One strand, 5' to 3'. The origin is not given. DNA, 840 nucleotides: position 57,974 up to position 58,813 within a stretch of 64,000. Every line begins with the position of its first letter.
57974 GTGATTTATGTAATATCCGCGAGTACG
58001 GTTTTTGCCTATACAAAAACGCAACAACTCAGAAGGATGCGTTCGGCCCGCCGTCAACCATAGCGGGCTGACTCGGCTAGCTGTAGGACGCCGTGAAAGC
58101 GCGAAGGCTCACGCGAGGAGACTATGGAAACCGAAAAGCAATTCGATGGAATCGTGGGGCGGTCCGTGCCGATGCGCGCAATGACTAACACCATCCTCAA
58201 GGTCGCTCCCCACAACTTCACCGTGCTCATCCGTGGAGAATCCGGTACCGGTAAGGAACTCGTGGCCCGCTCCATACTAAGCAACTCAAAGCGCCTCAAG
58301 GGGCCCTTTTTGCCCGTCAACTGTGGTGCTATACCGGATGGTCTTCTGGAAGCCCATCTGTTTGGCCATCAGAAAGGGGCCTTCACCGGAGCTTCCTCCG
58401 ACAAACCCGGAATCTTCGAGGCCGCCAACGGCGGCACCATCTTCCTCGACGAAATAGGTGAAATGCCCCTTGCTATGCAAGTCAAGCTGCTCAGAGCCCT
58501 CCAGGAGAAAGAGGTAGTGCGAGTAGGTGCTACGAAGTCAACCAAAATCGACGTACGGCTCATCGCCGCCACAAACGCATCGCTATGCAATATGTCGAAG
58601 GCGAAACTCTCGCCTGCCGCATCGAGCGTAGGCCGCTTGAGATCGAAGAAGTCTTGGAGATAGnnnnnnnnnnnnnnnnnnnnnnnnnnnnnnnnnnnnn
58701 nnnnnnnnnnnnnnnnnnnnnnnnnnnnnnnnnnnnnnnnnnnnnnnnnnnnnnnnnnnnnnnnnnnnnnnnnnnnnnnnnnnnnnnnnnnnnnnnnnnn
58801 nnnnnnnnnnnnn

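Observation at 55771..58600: tRNA-Met(CAU)-integrase-excisionase module ending in a chimeric junction between a sigma-54 activator fragment and a Ser/Thr kinase fragment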

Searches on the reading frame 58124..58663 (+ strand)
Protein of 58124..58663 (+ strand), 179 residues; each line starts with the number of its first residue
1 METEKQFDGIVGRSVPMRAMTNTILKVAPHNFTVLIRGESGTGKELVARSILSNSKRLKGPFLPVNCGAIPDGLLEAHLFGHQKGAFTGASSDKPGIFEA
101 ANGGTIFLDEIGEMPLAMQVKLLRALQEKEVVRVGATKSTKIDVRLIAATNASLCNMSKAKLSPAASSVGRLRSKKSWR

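Call 4: search_protein_families(library=pfam, proteins=[window:58124-58663:+], max_evalue=0.01)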
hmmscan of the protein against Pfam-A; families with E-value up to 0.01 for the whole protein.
window:58124-58663:+ (179 aa): 8 families
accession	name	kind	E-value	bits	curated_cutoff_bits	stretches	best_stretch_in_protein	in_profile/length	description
PF00158.32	Sigma54_activat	-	2.7e-60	203.3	20.2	1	10-160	1-151/168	Sigma-54 interaction domain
PF14532.12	Sigma54_activ_2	-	6.4e-14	52.8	25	1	11-161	1-118/138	Sigma-54 interaction domain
PF01078.27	Mg_chelatase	-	8.7e-08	32.3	20.3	1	88-161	92-167/207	Magnesium chelatase, subunit ChlI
PF07728.20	AAA_5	-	1.2e-07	32.3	22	1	34-165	2-134/139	AAA domain (dynein-related subfamily)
PF00004.35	AAA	-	0.00038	21.4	21.2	1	34-152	1-110/131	ATPase family associated with various cellular activities (AAA)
PF13245.12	AAA_19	-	0.004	17.8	25.1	0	102-135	90-124/134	AAA domain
PF13191.12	AAA_16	-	0.007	17.3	32.6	0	11-70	3-63/167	AAA ATPase domain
PF07726.17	AAA_3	-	0.0084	16.4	27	0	34-151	2-111/131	ATPase family associated with various cellular activities (AAA)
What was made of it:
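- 58124..58576 (+): 5' stump (151 codons) of a sigma-54-dependent activator gene with no N-terminal regulatory domain (PspF-like layout). Walker A, GAFTGA and Walker B are present. The end of the AAA+ domain, the lid and the HTH are missing. PF00158 positions 1-151 of 168 (call 4).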

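Call 11: find_homologous_proteins(query=window:58124-58579:+, max_evalue=1e-20)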
Query window:58124-58579:+ (152 aa): 7510 proteins with E <= 1e-20 among 8000 candidates; the best 120 are listed.
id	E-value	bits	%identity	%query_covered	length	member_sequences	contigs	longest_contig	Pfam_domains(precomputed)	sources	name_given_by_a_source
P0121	5.3e-92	323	100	100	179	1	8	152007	PF00158.33,PF14532.13,PF07728.21,PF01078.28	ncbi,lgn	ncbi:MAG: sigma-54 factor interaction domain-containing protein [Acidobacteriota bacterium]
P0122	3.4e-85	301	93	99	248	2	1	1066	PF00158.33,PF25601.2,PF14532.13,PF07728.21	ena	-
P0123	8.4e-81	287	86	99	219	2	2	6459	PF00158.33,PF14532.13,PF07728.21,PF01078.28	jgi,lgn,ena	-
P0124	1.3e-71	257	80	99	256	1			PF00158.33,PF25601.2,PF14532.13,PF07728.21,PF13191.13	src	-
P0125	3.3e-63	230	72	95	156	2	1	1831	PF00158.33,PF00004.36,PF14532.13,PF07728.21,PF13191.13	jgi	jgi:transcriptional regulator with PAS, ATPase and Fis domain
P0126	3.3e-61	223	72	96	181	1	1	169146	PF00158.33,PF14532.13,PF07728.21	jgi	jgi:transcriptional regulator with PAS, ATPase and Fis domain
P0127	3.5e-61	223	72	95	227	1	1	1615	PF00158.33,PF25601.2,PF00004.36,PF14532.13,PF07728.21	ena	-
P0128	4.2e-61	223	91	73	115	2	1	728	PF00158.33,PF14532.13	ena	-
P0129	3.7e-59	216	74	89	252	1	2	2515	PF00158.33,PF25601.2,PF00004.36,PF14532.13,PF07728.21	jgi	jgi:transcriptional regulator with PAS, ATPase and Fis domain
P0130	4.8e-59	216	78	85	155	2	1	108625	PF00158.33,PF14532.13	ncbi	ncbi:MAG: sigma-54-dependent Fis family transcriptional regulator, partial [Blastocatellia bacterium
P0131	2.9e-57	210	83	87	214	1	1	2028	PF00158.33,PF25601.2,PF14532.13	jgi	jgi:transcriptional regulator with PAS, ATPase and Fis domain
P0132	6.1e-56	206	71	88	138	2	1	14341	PF00158.33,PF14532.13,PF07728.21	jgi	jgi:transcriptional regulator with PAS, ATPase and Fis domain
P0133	3.6e-53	197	70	89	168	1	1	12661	PF00158.33,PF00004.36,PF14532.13,PF07728.21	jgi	jgi:transcriptional regulator with PAS, ATPase and Fis domain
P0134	8.6e-53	196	67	88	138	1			PF00158.33,PF14532.13,PF07728.21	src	-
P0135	1.7e-50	188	63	95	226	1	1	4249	PF00158.33,PF00004.36,PF14532.13,PF07728.21,PF13191.13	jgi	-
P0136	8.0e-50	186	61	95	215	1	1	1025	PF00158.33,PF00004.36,PF14532.13,PF07728.21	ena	-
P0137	8.2e-50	186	72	81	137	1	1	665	PF00158.33,PF14532.13,PF07728.21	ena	-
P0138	1.3e-49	186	58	99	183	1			PF00158.33,PF14532.13,PF07728.21,PF13191.13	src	-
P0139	1.9e-49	185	59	99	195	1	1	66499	PF00158.33,PF14532.13,PF07728.21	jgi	jgi:transcriptional regulator with GAF, ATPase, and Fis domain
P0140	2.5e-49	185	62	96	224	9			PF00158.33,PF25601.2,PF00004.36,PF14532.13,PF07728.21,PF01078.28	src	-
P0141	3.6e-49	184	65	93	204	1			PF00158.33,PF14532.13,PF07728.21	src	-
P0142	4.9e-49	184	62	94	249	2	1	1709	PF00158.33,PF25601.2,PF00004.36,PF14532.13,PF07728.21,PF13191.13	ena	-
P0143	4.9e-49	184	85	66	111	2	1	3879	PF00158.33,PF14532.13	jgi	jgi:transcriptional regulator with PAS, ATPase and Fis domain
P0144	6.7e-49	183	59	99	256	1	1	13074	PF00158.33,PF14532.13,PF07728.21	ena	-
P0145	6.9e-49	183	59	97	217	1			PF00158.33,PF00004.36,PF14532.13,PF07728.21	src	-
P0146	7.5e-49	183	61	95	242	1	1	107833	PF00158.33,PF14532.13,PF07728.21,PF13191.13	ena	-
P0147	7.8e-49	183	61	95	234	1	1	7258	PF00158.33,PF14532.13,PF07728.21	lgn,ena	-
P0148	9.0e-49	183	63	93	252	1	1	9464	PF00158.33,PF14532.13,PF07728.21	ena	-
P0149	1.0e-48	183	61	95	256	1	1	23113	PF00158.33,PF25601.2,PF14532.13,PF07728.21,PF13191.13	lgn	-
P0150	1.0e-48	183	59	99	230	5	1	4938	PF00158.33,PF25601.2,PF00493.30,PF00004.36,PF14532.13,PF07728.21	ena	-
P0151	1.2e-48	182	61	94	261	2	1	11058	PF00158.33,PF25601.2,PF14532.13,PF07728.21,PF13191.13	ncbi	ncbi:sigma-54-dependent Fis family transcriptional regulator, partial [uncultured Desulfovibrio sp.]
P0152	1.4e-48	182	62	94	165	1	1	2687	PF00158.33,PF07724.21,PF00004.36,PF14532.13,PF07728.21,PF13191.13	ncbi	-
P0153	1.4e-48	182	60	95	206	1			PF00158.33,PF14532.13,PF07728.21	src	-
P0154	1.8e-48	182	62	93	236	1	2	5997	PF00158.33,PF14532.13,PF07728.21,PF01078.28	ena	-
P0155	1.8e-48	182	60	94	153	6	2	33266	PF00158.33,PF14532.13,PF07728.21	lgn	-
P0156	2.3e-48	181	60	94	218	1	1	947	PF00158.33,PF00004.36,PF14532.13,PF07728.21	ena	-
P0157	2.3e-48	181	63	93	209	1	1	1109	PF00158.33,PF14532.13,PF07728.21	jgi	jgi:transcriptional regulator with GAF, ATPase, and Fis domain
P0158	2.3e-48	181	62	94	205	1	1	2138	PF00158.33,PF00004.36,PF14532.13,PF07728.21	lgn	-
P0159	2.8e-48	181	63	93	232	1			PF00158.33,PF14532.13,PF07728.21,PF01078.28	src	-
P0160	4.3e-48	181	66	83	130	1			PF00158.33,PF00004.36,PF14532.13,PF13191.13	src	-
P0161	4.6e-48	180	60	95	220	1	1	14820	PF00158.33,PF14532.13,PF07728.21,PF13191.13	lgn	-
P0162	5.4e-48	180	60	95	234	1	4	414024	PF00158.33,PF14532.13,PF07728.21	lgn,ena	-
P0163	9.4e-48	179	60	94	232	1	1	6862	PF00158.33,PF25601.2,PF00004.36,PF14532.13,PF07728.21,PF13191.13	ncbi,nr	ncbi:MAG: sigma-54 dependent transcriptional regulator, partial [Desulfovibrio sp.]|nr:sigma-54 depe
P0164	9.6e-48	179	59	95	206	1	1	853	PF00158.33,PF08298.18,PF00004.36,PF14532.13,PF07728.21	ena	-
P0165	1.1e-47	179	66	88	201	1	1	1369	PF00158.33,PF14532.13,PF07728.21,PF01078.28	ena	-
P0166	1.2e-47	179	56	99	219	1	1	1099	PF00158.33,PF14532.13,PF07728.21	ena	-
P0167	1.3e-47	179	60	95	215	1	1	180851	PF00158.33,PF07724.21,PF00004.36,PF14532.13,PF07728.21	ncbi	ncbi:MAG: Luminescence regulatory protein LuxO [Desulfovibrio sp.]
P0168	1.3e-47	179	58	97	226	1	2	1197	PF00158.33,PF14532.13,PF07728.21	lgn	-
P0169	1.4e-47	179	60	93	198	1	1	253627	PF00158.33,PF14532.13,PF07728.21,PF13191.13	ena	-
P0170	1.6e-47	179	70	77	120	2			PF00158.33,PF14532.13,PF13191.13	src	-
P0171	1.7e-47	179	60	95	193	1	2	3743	PF00158.33,PF07724.21,PF14532.13,PF07728.21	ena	-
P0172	1.8e-47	179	63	93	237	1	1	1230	PF00158.33,PF25601.2,PF00004.36,PF14532.13,PF07728.21,PF13191.13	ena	-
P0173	2.1e-47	178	59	99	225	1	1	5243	PF00158.33,PF14532.13,PF07728.21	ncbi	-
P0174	2.2e-47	178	59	99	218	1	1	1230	PF00158.33,PF14532.13,PF07728.21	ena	-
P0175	2.2e-47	178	60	99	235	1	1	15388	PF00158.33,PF00004.36,PF14532.13,PF07728.21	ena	-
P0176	3.0e-47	178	63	89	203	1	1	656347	PF00158.33,PF00004.36,PF14532.13,PF07728.21,PF01078.28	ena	-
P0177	3.3e-47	178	63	89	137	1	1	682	PF00158.33,PF14532.13,PF07728.21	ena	-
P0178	3.5e-47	178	61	97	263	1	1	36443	PF00158.33,PF25601.2,PF00004.36,PF14532.13,PF07728.21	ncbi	ncbi:MAG: sigma-54 interaction domain-containing protein, partial [Winogradskyella sp.]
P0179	3.6e-47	178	57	97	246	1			PF00158.33,PF25601.2,PF00004.36,PF14532.13,PF07728.21,PF13191.13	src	-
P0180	4.2e-47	177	62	95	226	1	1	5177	PF00158.33,PF00004.36,PF14532.13,PF07728.21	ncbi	-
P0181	4.2e-47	177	62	96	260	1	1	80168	PF00158.33,PF07726.18,PF00004.36,PF14532.13,PF07728.21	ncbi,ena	-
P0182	4.9e-47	177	59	94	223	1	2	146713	PF00158.33,PF07724.21,PF25601.2,PF14532.13,PF07728.21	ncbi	-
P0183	5.7e-47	177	63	93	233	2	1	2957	PF00158.33,PF14532.13,PF07728.21,PF01078.28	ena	-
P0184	6.0e-47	177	57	99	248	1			PF00158.33,PF00004.36,PF14532.13,PF07728.21,PF01078.28,PF13191.13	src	-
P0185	6.2e-47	177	59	95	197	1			PF00158.33,PF00004.36,PF14532.13,PF07728.21,PF13191.13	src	-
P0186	6.3e-47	177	61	95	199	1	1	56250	PF00158.33,PF14532.13,PF07728.21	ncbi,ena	-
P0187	6.4e-47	177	58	96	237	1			PF00158.33,PF14532.13,PF07728.21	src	-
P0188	6.5e-47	177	65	84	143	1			PF00158.33,PF00004.36,PF14532.13,PF07728.21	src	-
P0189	7.7e-47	177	63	95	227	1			PF00158.33,PF25601.2,PF00004.36,PF14532.13,PF07728.21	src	-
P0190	7.8e-47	176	62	96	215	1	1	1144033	PF00158.33,PF00004.36,PF14532.13,PF07728.21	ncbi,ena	-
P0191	8.6e-47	176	60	92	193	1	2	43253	PF00158.33,PF14532.13,PF07728.21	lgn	-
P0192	8.6e-47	176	59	100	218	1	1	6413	PF00158.33,PF00004.36,PF14532.13,PF07728.21,PF01078.28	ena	-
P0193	8.7e-47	176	58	99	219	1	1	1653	PF00158.33,PF14532.13,PF07728.21,PF01078.28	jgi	jgi:two-component system response regulator AtoC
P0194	9.5e-47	176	60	96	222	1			PF00158.33,PF14532.13,PF07728.21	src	-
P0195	9.9e-47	176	56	94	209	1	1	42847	PF00158.33,PF14532.13,PF07728.21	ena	-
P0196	1.2e-46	176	59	95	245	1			PF00158.33,PF00004.36,PF14532.13,PF07728.21,PF01078.28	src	-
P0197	1.5e-46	176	60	91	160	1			PF00158.33,PF14532.13,PF07728.21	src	-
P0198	1.5e-46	176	58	97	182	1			PF00158.33,PF00004.36,PF14532.13,PF07728.21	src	-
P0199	1.6e-46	175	60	99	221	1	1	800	PF00158.33,PF14532.13,PF07728.21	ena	-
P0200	1.7e-46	175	59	96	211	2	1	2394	PF00158.33,PF14532.13,PF07728.21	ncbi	-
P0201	1.7e-46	175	60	99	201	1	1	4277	PF00158.33,PF00004.36,PF14532.13,PF07728.21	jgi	jgi:DNA-binding NtrC family response regulator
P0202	1.7e-46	175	60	95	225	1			PF00158.33,PF14532.13,PF07728.21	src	-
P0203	1.8e-46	175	67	83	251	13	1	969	PF00158.33,PF25601.2,PF00004.36,PF14532.13,PF07728.21,PF01078.28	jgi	jgi:two-component system response regulator AtoC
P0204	1.8e-46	175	58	97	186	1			PF00158.33,PF00004.36,PF14532.13,PF07728.21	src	-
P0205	1.8e-46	175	57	98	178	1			PF00158.33,PF00004.36,PF14532.13,PF07728.21,PF01078.28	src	-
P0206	1.9e-46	175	62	93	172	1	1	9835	PF00158.33,PF07724.21,PF00004.36,PF14532.13,PF07728.21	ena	-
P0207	1.9e-46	175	58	97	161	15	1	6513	PF00158.33,PF14532.13,PF07728.21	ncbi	ncbi:sigma 54-interacting transcriptional regulator, partial [Desulfovibrio sp.]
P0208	1.9e-46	175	59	94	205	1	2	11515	PF00158.33,PF00004.36,PF14532.13,PF07728.21,PF13191.13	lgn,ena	-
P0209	1.9e-46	175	57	96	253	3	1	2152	PF00158.33,PF00498.32,PF16697.11,PF14532.13,PF07728.21,PF01078.28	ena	-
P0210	2.2e-46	175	59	96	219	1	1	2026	PF00158.33,PF14532.13,PF07728.21,PF01078.28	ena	-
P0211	2.3e-46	175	59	96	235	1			PF00158.33,PF00004.36,PF14532.13,PF07728.21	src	-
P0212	2.4e-46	175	55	96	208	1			PF00158.33,PF00004.36,PF14532.13,PF07728.21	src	-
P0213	2.5e-46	175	60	95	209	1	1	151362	PF00158.33,PF14532.13,PF07728.21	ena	-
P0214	2.5e-46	175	62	89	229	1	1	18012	PF00158.33,PF14532.13,PF07728.21,PF13191.13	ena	-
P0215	2.9e-46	175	59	94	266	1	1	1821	PF00158.33,PF25601.2,PF14532.13,PF07728.21,PF13191.13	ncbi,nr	ncbi:MAG: sigma-54 dependent transcriptional regulator, partial [Mailhella sp.]|nr:sigma-54 dependen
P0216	3.0e-46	175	63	88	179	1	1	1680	PF00158.33,PF14532.13,PF07728.21,PF13191.13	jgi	jgi:sigma-54-specific transcriptional regulator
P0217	3.1e-46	175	61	95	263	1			PF00158.33,PF25601.2,PF00004.36,PF14532.13,PF07728.21,PF01078.28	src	-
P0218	3.4e-46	174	72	72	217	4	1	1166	PF00158.33,PF14532.13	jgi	-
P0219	3.4e-46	174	60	93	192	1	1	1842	PF00158.33,PF14532.13,PF07728.21,PF01078.28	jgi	jgi:two-component system, NtrC family, response regulator PilR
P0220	3.5e-46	174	58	96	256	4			PF00158.33,PF25601.2,PF14532.13,PF07728.21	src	-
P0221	3.6e-46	174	61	94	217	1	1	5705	PF00158.33,PF25601.2,PF14532.13,PF07728.21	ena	-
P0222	3.7e-46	174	59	97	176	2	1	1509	PF00158.33,PF14532.13,PF07728.21,PF01078.28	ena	-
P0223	3.8e-46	174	62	93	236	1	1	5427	PF00158.33,PF00004.36,PF14532.13,PF07728.21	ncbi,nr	ncbi:MAG: sigma-54 dependent transcriptional regulator, partial [Vicinamibacteria bacterium]|nr:sigm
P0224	3.8e-46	174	58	96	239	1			PF00158.33,PF00004.36,PF14532.13,PF07728.21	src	-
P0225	3.9e-46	174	58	97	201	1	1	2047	PF00158.33,PF14532.13,PF07728.21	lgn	-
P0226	4.1e-46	174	58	97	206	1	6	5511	PF00158.33,PF14532.13,PF07728.21,PF13191.13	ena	-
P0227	4.5e-46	174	59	95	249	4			PF00158.33,PF25601.2,PF00004.36,PF14532.13,PF07728.21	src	-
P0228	4.7e-46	174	66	84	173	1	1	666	PF00158.33,PF00004.36,PF14532.13,PF07728.21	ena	-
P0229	4.8e-46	174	58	97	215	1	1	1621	PF00158.33,PF14532.13,PF07728.21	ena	-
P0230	4.8e-46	174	59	95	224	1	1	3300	PF00158.33,PF07724.21,PF00004.36,PF14532.13,PF07728.21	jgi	-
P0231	4.9e-46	174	58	97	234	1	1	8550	PF00158.33,PF14532.13,PF07728.21,PF13191.13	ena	-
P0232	5.0e-46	174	59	96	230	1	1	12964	PF00158.33,PF25601.2,PF14532.13,PF07728.21,PF13191.13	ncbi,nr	ncbi:MAG: sigma-54 dependent transcriptional regulator, partial [Proteobacteria bacterium]|nr:sigma-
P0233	5.0e-46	174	61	94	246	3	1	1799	PF00158.33,PF25601.2,PF14532.13,PF07728.21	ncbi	-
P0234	5.1e-46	174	57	99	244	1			PF00158.33,PF07724.21,PF25601.2,PF14532.13,PF07728.21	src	-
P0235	5.3e-46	174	58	97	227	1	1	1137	PF00158.33,PF14532.13,PF07728.21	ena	-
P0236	5.8e-46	174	58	97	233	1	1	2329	PF00158.33,PF14532.13,PF07728.21,PF13191.13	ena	-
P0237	6.7e-46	173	56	99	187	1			PF00158.33,PF00004.36,PF14532.13,PF07728.21,PF13191.13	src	-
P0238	6.7e-46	173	54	99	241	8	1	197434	PF00158.33,PF14532.13,PF07728.21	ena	-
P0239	7.1e-46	173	60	99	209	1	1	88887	PF00158.33,PF00004.36,PF14532.13,PF07728.21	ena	-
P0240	7.3e-46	173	58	93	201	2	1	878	PF00158.33,PF07724.21,PF14532.13,PF07728.21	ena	-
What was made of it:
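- P0121, the 179-aa product, is annotated in an NCBI Acidobacteriota MAG (call 11).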

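Call 12: find_encoding_contigs(protein=P0121, flank=10000, max_places=8)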
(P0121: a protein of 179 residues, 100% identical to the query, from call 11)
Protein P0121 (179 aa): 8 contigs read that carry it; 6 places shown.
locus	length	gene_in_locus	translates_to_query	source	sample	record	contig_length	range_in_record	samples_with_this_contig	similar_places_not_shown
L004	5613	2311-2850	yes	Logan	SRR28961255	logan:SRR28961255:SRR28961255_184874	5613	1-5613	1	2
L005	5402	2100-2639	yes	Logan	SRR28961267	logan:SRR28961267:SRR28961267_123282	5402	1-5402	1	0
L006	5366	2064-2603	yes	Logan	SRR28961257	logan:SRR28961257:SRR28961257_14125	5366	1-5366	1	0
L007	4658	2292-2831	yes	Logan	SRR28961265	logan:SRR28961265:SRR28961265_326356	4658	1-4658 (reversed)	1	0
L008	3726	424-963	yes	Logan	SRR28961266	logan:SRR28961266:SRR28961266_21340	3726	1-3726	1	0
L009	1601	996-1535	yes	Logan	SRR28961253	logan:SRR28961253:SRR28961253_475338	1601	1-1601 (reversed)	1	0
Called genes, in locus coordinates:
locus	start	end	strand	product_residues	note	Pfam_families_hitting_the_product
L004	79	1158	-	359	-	PF00589:Phage_integrase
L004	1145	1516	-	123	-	PF12728:HTH_17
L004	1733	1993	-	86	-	-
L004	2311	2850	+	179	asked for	PF01078:Mg_chelatase (faint), PF00158:Sigma54_activat, PF14532:Sigma54_activ_2, PF07728:AAA_5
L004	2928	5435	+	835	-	PF00069:Pkinase, PF07714:PK_Tyr_Ser-Thr, PF00515:TPR_1 (faint), PF13424:TPR_12 (weak), PF13432:TPR_16 (weak), PF14559:TPR_19 (weak), PF07719:TPR_2 (weak), PF13181:TPR_8 (weak), +5 more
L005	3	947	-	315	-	?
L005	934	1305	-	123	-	PF12728:HTH_17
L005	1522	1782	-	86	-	-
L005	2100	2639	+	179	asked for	PF01078:Mg_chelatase (faint), PF00158:Sigma54_activat, PF14532:Sigma54_activ_2, PF07728:AAA_5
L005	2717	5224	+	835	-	PF00069:Pkinase, PF07714:PK_Tyr_Ser-Thr, PF00515:TPR_1 (faint), PF13424:TPR_12 (weak), PF13432:TPR_16 (weak), PF14559:TPR_19 (weak), PF07719:TPR_2 (weak), PF13181:TPR_8 (weak), +5 more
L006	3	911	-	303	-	?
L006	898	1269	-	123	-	PF12728:HTH_17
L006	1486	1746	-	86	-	-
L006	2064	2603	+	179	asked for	PF01078:Mg_chelatase (faint), PF00158:Sigma54_activat, PF14532:Sigma54_activ_2, PF07728:AAA_5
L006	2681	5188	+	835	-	PF00069:Pkinase, PF07714:PK_Tyr_Ser-Thr, PF00515:TPR_1 (faint), PF13424:TPR_12 (weak), PF13432:TPR_16 (weak), PF14559:TPR_19 (weak), PF07719:TPR_2 (weak), PF13181:TPR_8 (weak), +5 more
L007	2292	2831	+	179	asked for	PF01078:Mg_chelatase (faint), PF00158:Sigma54_activat, PF14532:Sigma54_activ_2, PF07728:AAA_5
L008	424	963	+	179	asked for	PF01078:Mg_chelatase (faint), PF00158:Sigma54_activat, PF14532:Sigma54_activ_2, PF07728:AAA_5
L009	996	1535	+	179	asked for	PF01078:Mg_chelatase (faint), PF00158:Sigma54_activat, PF14532:Sigma54_activ_2, PF07728:AAA_5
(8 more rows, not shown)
